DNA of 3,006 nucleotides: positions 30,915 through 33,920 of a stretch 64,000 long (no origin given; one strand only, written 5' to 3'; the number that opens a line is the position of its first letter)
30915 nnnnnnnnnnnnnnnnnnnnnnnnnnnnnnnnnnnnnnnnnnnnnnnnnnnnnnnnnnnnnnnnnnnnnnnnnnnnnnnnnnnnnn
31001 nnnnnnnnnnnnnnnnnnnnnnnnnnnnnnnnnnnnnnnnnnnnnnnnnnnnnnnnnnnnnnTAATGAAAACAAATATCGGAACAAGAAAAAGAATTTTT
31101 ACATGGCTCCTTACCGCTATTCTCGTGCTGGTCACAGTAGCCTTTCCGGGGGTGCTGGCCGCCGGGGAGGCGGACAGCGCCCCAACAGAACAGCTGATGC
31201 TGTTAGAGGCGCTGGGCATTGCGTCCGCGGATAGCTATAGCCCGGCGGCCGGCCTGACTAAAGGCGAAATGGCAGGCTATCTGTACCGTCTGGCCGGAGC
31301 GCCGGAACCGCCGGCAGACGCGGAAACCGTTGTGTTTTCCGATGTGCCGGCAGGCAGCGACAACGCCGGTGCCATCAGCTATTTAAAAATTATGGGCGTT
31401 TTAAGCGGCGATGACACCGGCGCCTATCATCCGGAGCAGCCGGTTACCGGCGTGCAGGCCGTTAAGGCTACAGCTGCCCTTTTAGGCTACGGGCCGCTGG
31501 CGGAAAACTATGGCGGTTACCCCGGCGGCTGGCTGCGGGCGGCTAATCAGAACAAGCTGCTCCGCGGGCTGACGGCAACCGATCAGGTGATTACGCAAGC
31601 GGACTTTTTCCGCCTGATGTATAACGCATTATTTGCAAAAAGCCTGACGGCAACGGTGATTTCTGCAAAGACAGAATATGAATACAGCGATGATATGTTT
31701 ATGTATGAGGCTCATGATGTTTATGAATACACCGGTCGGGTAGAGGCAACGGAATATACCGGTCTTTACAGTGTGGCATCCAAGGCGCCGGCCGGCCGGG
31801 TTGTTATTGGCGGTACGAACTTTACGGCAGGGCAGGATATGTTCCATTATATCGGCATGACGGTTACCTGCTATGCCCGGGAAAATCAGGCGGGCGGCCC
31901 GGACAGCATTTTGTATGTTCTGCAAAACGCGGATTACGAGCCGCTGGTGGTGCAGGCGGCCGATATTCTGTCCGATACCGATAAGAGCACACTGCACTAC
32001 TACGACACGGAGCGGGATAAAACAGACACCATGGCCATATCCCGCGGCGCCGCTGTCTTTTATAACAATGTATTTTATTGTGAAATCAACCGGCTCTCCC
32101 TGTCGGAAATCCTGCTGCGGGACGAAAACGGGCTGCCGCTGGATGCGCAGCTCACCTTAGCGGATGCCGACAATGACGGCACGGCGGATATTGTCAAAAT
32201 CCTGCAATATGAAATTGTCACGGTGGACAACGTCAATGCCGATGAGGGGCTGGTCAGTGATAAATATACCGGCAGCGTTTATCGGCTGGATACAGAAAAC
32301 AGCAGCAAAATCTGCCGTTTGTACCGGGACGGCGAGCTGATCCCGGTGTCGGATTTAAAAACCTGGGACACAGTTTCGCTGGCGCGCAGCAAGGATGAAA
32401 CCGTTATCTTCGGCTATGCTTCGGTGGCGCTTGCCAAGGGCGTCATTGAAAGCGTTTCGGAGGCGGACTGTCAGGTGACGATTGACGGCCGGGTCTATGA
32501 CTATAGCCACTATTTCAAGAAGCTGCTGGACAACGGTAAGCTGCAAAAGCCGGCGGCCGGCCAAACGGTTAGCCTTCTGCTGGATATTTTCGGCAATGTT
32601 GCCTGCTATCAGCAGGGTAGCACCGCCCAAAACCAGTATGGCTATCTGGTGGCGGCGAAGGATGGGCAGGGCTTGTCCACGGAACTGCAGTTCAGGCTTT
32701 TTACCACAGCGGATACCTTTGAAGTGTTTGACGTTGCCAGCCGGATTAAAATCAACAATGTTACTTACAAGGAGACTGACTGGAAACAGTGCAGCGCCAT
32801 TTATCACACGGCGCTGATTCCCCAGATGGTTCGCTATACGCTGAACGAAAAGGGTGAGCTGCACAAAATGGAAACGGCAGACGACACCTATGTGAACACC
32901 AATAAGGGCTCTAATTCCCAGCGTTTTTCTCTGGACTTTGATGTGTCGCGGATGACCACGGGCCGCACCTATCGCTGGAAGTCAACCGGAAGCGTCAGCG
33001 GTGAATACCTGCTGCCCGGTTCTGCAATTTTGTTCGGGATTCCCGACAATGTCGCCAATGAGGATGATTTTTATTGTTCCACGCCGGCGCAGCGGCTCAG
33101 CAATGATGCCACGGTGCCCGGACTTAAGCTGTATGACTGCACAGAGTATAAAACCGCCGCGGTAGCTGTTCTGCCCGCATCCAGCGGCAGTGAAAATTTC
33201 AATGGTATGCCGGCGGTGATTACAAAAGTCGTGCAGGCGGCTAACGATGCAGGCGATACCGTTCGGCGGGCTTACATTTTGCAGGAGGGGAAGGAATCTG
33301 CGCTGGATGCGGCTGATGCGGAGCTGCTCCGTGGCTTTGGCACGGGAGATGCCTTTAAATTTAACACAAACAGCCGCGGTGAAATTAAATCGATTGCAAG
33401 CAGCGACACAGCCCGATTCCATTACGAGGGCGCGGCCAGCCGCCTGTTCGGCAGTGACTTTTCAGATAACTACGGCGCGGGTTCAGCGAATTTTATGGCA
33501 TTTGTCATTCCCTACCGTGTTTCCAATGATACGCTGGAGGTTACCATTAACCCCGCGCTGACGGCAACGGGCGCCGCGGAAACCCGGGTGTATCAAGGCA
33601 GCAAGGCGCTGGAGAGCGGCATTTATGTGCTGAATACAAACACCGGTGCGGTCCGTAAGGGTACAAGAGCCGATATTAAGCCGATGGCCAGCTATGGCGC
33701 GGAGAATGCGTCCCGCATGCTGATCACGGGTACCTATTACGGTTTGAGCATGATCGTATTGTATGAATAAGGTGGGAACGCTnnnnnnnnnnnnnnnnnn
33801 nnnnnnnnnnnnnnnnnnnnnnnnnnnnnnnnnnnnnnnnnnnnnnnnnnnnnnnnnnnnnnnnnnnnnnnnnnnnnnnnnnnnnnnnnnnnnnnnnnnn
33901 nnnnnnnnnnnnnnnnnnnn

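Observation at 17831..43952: A 26-kb Gram-positive PUL-like locus built on SLH-anchored giant proteins, with no recognisable depolymerase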

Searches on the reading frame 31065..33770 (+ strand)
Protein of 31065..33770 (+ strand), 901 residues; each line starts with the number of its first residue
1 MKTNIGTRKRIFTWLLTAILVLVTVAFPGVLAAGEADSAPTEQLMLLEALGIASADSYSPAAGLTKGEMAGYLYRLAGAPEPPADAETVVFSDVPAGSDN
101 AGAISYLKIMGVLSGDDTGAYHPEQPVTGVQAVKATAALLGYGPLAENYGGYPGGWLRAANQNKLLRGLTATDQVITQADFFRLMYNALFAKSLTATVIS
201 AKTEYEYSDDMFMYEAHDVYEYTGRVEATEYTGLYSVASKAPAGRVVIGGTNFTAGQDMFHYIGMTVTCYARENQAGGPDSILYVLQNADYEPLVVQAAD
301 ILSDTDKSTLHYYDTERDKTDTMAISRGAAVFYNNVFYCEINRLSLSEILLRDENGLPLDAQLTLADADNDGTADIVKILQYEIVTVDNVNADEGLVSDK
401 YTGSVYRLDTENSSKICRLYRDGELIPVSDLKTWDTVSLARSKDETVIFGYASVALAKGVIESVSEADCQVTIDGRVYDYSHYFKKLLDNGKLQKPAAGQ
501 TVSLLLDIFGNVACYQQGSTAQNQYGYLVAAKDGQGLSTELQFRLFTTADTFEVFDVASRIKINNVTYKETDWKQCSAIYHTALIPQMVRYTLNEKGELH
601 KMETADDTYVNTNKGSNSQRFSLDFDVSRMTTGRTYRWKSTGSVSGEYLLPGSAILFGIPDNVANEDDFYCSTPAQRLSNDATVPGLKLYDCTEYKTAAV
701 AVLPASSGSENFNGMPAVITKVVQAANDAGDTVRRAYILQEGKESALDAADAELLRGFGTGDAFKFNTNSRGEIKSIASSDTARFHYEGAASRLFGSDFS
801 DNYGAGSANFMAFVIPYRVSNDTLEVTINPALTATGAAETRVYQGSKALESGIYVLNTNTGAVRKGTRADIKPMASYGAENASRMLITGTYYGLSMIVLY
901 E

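Call 3: search_protein_families(library=pfam, proteins=[window:31065-33770:+], max_evalue=0.01)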
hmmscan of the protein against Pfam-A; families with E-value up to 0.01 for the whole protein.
window:31065-33770:+ (901 aa): 1 family
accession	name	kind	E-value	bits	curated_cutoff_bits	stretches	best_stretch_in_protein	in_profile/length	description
PF00395.25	SLH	-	8.1e-05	22.9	20.8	1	91-129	2-40/44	S-layer homology domain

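Call 7: search_protein_families(library=ncbifam, proteins=[window:31065-33770:+], max_evalue=0.1)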
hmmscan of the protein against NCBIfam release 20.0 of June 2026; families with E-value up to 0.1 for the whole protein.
window:31065-33770:+ (901 aa): 0 families

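Call 41: find_homologous_proteins(query=window:31065-33767:+, max_evalue=0.001)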
Query window:31065-33767:+ (901 aa): 10 proteins with E <= 0.001 among 8000 candidates.
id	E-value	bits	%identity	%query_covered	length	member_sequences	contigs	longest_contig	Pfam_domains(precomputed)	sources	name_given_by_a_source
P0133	3.4e-287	973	53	100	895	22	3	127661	-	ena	-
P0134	8.8e-280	949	52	95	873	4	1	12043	-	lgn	-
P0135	4.8e-275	933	50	99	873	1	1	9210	PF00395.26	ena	-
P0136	3.1e-62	229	29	84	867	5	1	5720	PF00395.26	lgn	-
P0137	2.0e-47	180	26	80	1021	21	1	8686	PF00754.32,PF22633.4,PF00395.26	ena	-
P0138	3.0e-34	136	25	85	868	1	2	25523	PF00395.26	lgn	-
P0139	3.5e-34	136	26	68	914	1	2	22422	PF00395.26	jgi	-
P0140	3.1e-20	90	28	24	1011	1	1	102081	PF00395.26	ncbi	-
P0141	1.1e-12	65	23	61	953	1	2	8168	PF00395.26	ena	-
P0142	2.1e-5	41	34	6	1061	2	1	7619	PF00395.26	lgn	-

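Call 43: find_encoding_contigs(protein=P0133, flank=10000, max_places=2)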
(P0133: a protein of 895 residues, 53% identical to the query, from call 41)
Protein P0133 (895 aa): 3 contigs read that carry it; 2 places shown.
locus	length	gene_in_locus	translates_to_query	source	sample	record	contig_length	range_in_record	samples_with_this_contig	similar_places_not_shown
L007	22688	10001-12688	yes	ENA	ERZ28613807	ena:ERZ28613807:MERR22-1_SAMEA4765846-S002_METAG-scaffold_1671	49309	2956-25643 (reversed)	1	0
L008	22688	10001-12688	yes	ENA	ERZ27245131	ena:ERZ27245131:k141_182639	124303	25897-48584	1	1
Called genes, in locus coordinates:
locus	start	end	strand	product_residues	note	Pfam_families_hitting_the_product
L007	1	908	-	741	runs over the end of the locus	PF12833:HTH_18, PF00165:HTH_AraC (weak)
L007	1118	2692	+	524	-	PF01547:SBP_bac_1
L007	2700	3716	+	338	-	PF00528:BPD_transp_1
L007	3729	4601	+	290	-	-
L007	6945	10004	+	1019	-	PF13205:Big_5, PF23197:IG_AIR9 (faint), PF00395:SLH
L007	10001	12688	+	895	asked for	-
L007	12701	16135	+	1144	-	PF00395:SLH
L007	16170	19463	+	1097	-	-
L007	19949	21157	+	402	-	PF07470:Glyco_hydro_88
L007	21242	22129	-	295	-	PF06574:FAD_syn, PF01687:Flavokinase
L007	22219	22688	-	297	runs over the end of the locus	PF01509:TruB_N, PF16198:TruB_C_2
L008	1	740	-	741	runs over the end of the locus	PF12833:HTH_18, PF00165:HTH_AraC (weak)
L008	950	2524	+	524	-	PF01547:SBP_bac_1, PF13416:SBP_bac_8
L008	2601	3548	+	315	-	PF00528:BPD_transp_1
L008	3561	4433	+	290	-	-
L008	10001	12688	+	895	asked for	-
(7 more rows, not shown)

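Call 66: search_solved_structures(query=A5, max_evalue=10)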
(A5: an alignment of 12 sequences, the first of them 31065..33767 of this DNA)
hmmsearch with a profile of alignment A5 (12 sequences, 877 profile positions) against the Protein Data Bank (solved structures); distinct sequences matched with E-value up to 10: 10.
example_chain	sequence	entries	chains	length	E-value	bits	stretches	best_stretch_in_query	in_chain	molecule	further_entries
6bt4_A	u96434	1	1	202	2.3e-18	68.9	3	81-133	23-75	S-layer protein sap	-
3pyw_A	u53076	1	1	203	3.7e-18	68.2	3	82-133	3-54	S-layer protein sap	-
9g93_A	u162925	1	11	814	8.5e-16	60.4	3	68-133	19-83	S-layer protein sap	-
6cwc_A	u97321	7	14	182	3.4e-15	58.4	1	26-191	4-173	Surface (S-) layer glycoprotein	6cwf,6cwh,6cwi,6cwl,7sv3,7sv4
6cwm_A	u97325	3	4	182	1.7e-13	52.8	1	26-191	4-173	Surface (S-) layer glycoprotein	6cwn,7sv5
6cwr_A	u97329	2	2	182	2.4e-13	52.3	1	26-191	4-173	Surface (S-) layer glycoprotein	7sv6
8bz2_A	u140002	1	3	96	2.1e-09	39.2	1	83-140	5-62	S-layer homology domain-containing protein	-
8bym_A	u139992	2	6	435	2.7e-09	38.9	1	62-140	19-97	S-layer homology domain-containing protein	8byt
8bys_A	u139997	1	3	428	4.5e-09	38.2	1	59-140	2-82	S-layer homology domain-containing protein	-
9o7t_A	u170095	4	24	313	0.064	14.5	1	691-757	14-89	Cmp-binding-factor 1 | YhaM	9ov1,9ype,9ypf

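Call 67: search_protein_families(library=pfam, alignment_id=A5, max_evalue=1)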
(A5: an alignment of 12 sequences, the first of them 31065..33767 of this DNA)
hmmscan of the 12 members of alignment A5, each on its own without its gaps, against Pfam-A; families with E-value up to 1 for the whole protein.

A. member 1, window:31065-33767:+ (901 aa): 3 families
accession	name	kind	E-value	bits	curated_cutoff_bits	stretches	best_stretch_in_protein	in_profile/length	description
PF00395.25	SLH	-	8.1e-05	22.9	20.8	1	91-129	2-40/44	S-layer homology domain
PF20181.5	DUF6544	-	0.062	13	25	1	564-631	131-196/221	Family of unknown function (DUF6544)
PF00173.33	Cyt-b5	-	0.13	12.8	23.7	1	465-486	10-31/74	Cytochrome b5-like Heme/Steroid binding domain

B. families by the number of members that match (of 12 scanned): 10 families
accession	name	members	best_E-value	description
PF00395.25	SLH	10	1.6e-22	S-layer homology domain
PF07076.17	DUF1344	2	0.00011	Protein of unknown function (DUF1344)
PF00754.31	F5_F8_type_C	1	2e-13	F5/8 type C domain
PF22633.2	F5_F8_type_C_2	1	5e-09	NedA-like, galactose-binding domain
PF23314.1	TASOR_alpha-beta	1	0.016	TASOR alpha/beta domain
PF05064.18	Nsp1_C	1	0.051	Nsp1-like C-terminal region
PF20181.5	DUF6544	1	0.062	Family of unknown function (DUF6544)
PF24135.1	DUF7402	1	0.088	Domain of unknown function (DUF7402)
PF02736.25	Myosin_N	1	0.091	Myosin N-terminal SH3-like domain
PF00173.33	Cyt-b5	1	0.13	Cytochrome b5-like Heme/Steroid binding domain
